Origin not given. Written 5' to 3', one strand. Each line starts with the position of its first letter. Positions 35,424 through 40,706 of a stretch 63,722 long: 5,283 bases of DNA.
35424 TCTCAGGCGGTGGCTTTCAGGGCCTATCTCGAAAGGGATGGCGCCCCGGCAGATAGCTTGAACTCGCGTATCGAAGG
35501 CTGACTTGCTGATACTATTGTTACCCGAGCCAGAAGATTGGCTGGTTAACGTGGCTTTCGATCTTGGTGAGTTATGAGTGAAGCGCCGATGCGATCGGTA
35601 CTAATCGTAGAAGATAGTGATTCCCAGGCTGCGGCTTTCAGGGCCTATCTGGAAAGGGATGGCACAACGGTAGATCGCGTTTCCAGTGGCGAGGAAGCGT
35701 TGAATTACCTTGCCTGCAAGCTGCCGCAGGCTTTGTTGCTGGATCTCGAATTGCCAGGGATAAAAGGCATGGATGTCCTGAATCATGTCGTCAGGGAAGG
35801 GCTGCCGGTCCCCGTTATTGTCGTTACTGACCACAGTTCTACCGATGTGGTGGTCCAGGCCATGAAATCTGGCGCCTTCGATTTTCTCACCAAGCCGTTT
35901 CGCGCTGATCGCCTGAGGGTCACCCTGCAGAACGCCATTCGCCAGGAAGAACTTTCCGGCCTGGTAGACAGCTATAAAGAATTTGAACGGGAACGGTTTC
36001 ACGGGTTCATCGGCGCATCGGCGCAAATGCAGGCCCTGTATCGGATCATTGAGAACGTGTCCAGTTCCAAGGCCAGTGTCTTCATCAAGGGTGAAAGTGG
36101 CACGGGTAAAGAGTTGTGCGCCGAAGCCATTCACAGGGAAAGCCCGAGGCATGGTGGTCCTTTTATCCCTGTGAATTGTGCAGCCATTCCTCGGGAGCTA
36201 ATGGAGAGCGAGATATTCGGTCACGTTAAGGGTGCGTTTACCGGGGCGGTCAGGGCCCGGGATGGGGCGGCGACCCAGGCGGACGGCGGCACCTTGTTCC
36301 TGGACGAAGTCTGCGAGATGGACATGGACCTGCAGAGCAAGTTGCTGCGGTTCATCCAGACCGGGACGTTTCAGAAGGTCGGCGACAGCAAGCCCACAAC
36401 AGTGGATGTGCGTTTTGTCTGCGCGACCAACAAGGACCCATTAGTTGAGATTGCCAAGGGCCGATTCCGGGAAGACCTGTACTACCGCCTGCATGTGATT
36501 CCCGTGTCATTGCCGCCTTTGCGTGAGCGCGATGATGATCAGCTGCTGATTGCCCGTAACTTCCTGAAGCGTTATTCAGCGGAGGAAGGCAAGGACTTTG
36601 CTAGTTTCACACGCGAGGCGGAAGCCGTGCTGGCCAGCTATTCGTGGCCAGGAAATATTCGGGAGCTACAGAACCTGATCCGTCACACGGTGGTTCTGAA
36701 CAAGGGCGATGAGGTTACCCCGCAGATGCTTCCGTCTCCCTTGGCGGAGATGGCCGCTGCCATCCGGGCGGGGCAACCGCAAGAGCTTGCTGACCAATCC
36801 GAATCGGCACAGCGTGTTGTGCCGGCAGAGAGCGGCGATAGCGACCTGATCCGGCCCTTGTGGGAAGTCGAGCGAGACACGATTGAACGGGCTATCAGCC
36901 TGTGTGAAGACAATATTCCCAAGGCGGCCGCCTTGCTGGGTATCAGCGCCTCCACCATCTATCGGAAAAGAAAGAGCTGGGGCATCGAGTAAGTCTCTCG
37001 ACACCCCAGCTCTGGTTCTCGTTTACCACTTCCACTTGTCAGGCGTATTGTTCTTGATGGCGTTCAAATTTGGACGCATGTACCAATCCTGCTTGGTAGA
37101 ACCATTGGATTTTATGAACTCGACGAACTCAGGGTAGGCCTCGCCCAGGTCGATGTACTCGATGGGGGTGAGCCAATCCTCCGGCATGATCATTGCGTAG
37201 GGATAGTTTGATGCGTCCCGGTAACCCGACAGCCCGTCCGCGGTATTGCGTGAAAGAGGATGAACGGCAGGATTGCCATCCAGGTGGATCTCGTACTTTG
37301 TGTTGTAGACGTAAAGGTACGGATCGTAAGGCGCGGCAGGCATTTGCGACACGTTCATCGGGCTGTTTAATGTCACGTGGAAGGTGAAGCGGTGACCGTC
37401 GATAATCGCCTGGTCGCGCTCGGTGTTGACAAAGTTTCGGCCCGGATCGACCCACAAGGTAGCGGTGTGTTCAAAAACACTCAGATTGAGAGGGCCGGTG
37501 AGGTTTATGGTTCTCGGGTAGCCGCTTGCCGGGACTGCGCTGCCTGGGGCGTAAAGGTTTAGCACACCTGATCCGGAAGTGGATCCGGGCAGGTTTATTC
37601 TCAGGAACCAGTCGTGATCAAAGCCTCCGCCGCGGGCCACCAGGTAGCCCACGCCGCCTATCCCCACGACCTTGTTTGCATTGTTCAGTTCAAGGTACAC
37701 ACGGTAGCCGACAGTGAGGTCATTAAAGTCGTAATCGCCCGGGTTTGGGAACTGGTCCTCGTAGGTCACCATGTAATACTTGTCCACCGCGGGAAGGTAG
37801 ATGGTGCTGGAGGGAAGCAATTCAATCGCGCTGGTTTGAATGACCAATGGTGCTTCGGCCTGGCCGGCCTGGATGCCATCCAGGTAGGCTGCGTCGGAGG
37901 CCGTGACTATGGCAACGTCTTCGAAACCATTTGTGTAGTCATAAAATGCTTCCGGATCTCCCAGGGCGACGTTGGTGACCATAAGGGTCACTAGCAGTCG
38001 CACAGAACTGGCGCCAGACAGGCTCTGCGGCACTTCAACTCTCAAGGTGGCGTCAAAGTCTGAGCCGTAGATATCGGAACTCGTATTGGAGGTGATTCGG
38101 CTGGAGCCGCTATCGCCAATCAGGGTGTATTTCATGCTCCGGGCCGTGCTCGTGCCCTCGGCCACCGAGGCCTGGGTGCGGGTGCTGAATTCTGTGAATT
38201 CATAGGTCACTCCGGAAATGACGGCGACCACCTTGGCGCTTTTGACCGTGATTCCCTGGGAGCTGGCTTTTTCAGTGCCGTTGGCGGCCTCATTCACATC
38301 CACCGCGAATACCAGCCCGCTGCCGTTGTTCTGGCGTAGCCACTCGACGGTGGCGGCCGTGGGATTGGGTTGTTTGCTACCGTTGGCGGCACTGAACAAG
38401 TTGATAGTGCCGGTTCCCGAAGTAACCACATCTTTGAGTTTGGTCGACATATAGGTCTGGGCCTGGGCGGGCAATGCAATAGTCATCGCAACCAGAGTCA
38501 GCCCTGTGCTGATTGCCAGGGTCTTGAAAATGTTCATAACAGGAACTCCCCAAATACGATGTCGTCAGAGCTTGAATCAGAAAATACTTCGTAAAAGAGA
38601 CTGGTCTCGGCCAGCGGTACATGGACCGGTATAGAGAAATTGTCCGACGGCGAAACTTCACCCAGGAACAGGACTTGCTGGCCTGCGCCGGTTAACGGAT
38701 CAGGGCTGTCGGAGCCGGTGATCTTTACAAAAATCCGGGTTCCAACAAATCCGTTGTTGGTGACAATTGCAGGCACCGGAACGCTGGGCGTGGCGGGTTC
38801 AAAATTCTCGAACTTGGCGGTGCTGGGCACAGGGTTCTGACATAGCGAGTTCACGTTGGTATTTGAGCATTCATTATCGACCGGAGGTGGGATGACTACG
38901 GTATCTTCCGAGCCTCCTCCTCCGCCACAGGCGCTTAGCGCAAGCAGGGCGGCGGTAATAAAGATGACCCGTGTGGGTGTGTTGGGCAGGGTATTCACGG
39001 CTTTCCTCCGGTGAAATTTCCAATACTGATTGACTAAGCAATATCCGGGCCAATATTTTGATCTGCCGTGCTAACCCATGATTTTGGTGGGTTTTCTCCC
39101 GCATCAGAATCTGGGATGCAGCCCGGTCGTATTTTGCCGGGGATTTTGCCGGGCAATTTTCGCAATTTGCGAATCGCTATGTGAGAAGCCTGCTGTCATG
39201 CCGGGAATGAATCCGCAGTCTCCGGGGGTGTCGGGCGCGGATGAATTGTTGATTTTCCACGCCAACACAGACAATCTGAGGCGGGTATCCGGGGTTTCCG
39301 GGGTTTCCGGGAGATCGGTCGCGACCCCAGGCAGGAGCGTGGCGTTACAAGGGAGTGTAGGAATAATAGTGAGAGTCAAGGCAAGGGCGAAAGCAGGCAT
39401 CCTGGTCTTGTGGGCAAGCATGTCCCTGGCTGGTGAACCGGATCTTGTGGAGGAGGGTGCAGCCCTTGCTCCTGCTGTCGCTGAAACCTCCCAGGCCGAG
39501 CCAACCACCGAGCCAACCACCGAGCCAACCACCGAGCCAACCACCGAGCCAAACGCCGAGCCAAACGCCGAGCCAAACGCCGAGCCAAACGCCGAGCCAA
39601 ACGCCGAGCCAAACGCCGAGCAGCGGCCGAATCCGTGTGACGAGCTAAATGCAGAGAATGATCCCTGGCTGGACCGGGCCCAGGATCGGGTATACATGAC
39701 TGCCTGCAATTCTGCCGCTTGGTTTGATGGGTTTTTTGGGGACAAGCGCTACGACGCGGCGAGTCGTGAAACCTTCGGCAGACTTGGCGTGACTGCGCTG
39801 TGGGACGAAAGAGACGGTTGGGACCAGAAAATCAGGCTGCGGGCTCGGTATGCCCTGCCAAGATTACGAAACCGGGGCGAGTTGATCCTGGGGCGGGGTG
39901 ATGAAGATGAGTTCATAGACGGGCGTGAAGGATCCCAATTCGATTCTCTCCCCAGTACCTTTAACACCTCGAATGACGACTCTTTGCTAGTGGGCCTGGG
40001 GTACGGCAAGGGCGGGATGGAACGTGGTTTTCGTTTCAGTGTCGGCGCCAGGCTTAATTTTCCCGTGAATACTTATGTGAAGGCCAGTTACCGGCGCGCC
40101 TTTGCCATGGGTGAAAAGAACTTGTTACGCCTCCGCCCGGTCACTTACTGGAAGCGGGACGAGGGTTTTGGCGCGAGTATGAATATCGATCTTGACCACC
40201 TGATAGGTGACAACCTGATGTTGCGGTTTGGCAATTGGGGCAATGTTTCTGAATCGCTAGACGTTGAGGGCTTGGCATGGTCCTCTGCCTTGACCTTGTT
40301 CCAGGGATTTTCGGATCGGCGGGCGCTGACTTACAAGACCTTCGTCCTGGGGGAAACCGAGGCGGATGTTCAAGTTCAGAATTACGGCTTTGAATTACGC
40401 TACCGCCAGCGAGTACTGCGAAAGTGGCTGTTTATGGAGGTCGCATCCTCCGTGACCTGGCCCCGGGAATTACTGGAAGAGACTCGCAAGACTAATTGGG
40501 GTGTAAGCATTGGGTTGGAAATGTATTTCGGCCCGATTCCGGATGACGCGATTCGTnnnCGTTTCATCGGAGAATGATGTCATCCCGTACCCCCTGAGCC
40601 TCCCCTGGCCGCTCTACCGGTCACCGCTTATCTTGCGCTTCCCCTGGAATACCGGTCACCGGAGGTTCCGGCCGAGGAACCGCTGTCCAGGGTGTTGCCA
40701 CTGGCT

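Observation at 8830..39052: Six well-matching plus one weaker sigma-54 promoter motifs place a whole matrix locus under one local enhancer-binding regulator (syp-like logic)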

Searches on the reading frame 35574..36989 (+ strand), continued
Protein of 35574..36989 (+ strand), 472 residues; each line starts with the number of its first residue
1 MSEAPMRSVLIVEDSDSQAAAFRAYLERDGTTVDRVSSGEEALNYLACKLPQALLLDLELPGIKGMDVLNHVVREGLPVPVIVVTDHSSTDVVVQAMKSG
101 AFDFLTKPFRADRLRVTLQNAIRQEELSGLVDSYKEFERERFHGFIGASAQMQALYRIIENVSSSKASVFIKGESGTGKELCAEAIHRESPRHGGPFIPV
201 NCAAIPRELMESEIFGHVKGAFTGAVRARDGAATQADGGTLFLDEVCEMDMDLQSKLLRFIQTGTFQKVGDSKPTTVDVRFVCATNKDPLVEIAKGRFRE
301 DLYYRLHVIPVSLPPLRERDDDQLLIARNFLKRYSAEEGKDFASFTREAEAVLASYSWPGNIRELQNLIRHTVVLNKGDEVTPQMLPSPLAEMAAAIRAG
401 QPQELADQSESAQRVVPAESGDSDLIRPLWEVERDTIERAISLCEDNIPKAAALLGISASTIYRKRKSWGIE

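Call 47: search_protein_families(library=ncbifam, proteins=[L003:10001-11359:+, L009:10001-11356:+, L048:10001-11395:+, L061:10001-11428:+, L077:10001-11368:+, L074:10001-11449:+, L016:10001-11386:+, L001:10001-11386:+, L019:10001-11410:+, P0007], max_evalue=1e-135)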
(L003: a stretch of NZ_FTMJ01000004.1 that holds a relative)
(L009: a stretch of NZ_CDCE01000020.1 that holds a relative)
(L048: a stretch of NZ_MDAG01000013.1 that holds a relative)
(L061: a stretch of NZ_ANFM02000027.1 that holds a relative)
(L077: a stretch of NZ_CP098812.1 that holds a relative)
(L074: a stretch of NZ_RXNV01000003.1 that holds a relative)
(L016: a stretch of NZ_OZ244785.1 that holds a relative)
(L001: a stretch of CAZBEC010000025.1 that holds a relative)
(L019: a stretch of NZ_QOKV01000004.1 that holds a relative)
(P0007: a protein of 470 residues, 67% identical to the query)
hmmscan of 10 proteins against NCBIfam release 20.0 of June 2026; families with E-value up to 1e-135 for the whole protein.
L003:10001-11359:+ (453 aa): 1 family
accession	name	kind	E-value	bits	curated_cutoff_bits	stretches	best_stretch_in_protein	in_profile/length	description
NF041946.1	LuxO_transreg_Vib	equivalog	3.9e-203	675.4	800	1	3-453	1-460/463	quorum-sensing sigma-54 dependent transcriptional regulator LuxO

L009:10001-11356:+ (452 aa): 1 family
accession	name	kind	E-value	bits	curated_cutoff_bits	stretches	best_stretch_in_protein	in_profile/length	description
NF041946.1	LuxO_transreg_Vib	equivalog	9.1e-202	670.9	800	1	3-452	1-460/463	quorum-sensing sigma-54 dependent transcriptional regulator LuxO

L048:10001-11395:+ (465 aa): 1 family
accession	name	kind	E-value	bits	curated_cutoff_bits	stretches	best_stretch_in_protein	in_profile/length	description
NF041946.1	LuxO_transreg_Vib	equivalog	2.9e-195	649.4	800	1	3-465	1-460/463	quorum-sensing sigma-54 dependent transcriptional regulator LuxO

L061:10001-11428:+ (476 aa): 1 family
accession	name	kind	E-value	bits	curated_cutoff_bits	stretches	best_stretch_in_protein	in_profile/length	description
NF041946.1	LuxO_transreg_Vib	equivalog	1.7e-197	656.8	800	1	13-476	2-460/463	quorum-sensing sigma-54 dependent transcriptional regulator LuxO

L077:10001-11368:+ (456 aa): 1 family
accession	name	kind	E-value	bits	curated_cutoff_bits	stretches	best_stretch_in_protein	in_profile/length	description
NF041946.1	LuxO_transreg_Vib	equivalog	1.2e-193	644.1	800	1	3-456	1-460/463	quorum-sensing sigma-54 dependent transcriptional regulator LuxO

L074:10001-11449:+ (483 aa): 1 family
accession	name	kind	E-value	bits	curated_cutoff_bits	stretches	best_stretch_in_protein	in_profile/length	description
NF041946.1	LuxO_transreg_Vib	equivalog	5.2e-196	651.9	800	1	4-483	1-460/463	quorum-sensing sigma-54 dependent transcriptional regulator LuxO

L016:10001-11386:+ (462 aa): 1 family
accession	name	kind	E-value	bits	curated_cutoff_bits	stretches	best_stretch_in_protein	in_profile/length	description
NF041946.1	LuxO_transreg_Vib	equivalog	1.4e-192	640.7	800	1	5-462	1-460/463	quorum-sensing sigma-54 dependent transcriptional regulator LuxO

L001:10001-11386:+ (462 aa): 1 family
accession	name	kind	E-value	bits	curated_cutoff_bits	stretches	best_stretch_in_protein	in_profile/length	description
NF041946.1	LuxO_transreg_Vib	equivalog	3.6e-207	688.7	800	1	3-462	1-460/463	quorum-sensing sigma-54 dependent transcriptional regulator LuxO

L019:10001-11410:+ (470 aa): 1 family
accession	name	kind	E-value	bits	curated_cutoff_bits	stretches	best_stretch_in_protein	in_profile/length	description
NF041946.1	LuxO_transreg_Vib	equivalog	6.5e-195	648.3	800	1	9-469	1-462/463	quorum-sensing sigma-54 dependent transcriptional regulator LuxO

P0007 (470 aa): 1 family
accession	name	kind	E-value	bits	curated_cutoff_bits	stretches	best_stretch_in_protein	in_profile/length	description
NF041946.1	LuxO_transreg_Vib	equivalog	5.3e-195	648.6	800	1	10-467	1-462/463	quorum-sensing sigma-54 dependent transcriptional regulator LuxO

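Call 56: search_protein_families(library=pfam, proteins=[L081:4898-6886:+, L084:2556-3614:+, L084:3618-4646:+], max_evalue=0.00001)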
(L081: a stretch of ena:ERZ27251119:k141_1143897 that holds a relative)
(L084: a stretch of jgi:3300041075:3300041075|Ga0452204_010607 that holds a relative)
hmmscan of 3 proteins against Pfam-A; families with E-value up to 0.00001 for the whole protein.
L081:4898-6886:+ (663 aa): 3 families
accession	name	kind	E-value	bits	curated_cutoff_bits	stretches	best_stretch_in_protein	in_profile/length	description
PF00072.30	Response_reg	-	1.7e-25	89.8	30.2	1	534-646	1-110/111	Response regulator receiver domain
PF02518.31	HATPase_c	-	7e-25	88.1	26.4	1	267-381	2-110/111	Histidine kinase-, DNA gyrase B-, and HSP90-like ATPase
PF00512.31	HisKA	-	2.5e-17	63.1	26.9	1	154-219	1-66/66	His Kinase A (phospho-acceptor) domain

L084:2556-3614:+ (353 aa): 0 families

L084:3618-4646:+ (343 aa): 0 families

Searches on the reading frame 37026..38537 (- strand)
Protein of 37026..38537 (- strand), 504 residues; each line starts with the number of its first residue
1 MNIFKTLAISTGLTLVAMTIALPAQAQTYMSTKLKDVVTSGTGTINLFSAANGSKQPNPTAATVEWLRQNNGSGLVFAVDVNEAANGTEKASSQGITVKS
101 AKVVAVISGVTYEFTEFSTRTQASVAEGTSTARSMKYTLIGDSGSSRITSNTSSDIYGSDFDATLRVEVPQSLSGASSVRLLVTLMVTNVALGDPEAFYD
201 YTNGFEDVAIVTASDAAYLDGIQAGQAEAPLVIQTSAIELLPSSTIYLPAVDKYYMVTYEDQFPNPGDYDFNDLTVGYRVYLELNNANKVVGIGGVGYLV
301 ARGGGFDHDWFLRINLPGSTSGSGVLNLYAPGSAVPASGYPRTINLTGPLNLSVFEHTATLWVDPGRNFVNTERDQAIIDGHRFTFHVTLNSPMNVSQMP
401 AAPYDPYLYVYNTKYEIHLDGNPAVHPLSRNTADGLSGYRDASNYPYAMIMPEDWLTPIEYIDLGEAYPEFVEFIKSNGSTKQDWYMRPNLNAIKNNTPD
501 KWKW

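Call 7: search_protein_families(library=pfam, proteins=[window:37026-38537:-])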
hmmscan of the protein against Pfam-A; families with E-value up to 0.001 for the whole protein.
window:37026-38537:- (504 aa): 1 family
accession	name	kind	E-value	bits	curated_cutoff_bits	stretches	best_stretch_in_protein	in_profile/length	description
PF16130.10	DUF4842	-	7.5e-28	98.6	22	1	288-486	1-208/208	Domain of unknown function (DUF4842)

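Call 17: search_protein_families(library=ncbifam, proteins=[window:37026-38537:-])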
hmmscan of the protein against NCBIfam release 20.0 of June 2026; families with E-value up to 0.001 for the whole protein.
window:37026-38537:- (504 aa): 1 family
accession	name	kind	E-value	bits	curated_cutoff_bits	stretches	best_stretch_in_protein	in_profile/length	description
TIGR04456.1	LruC_dom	domain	7.2e-47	160.7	36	1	256-487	2-243/243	LruC domain-containing protein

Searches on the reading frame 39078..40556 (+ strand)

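Call 7: search_protein_families(library=pfam, proteins=[window:39078-40556:+])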
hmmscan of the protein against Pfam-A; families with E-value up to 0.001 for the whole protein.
window:39078-40556:+ (493 aa): 0 families

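Call 17: search_protein_families(library=ncbifam, proteins=[window:39078-40556:+])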
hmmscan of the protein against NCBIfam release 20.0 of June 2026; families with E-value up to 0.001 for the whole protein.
window:39078-40556:+ (493 aa): 1 family
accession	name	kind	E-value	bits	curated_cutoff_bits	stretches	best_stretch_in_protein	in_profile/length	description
NF008084.0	PRK10819.1-5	equivalog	1.1e-05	25.4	315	1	130-191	53-115/249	TonB system transport protein TonB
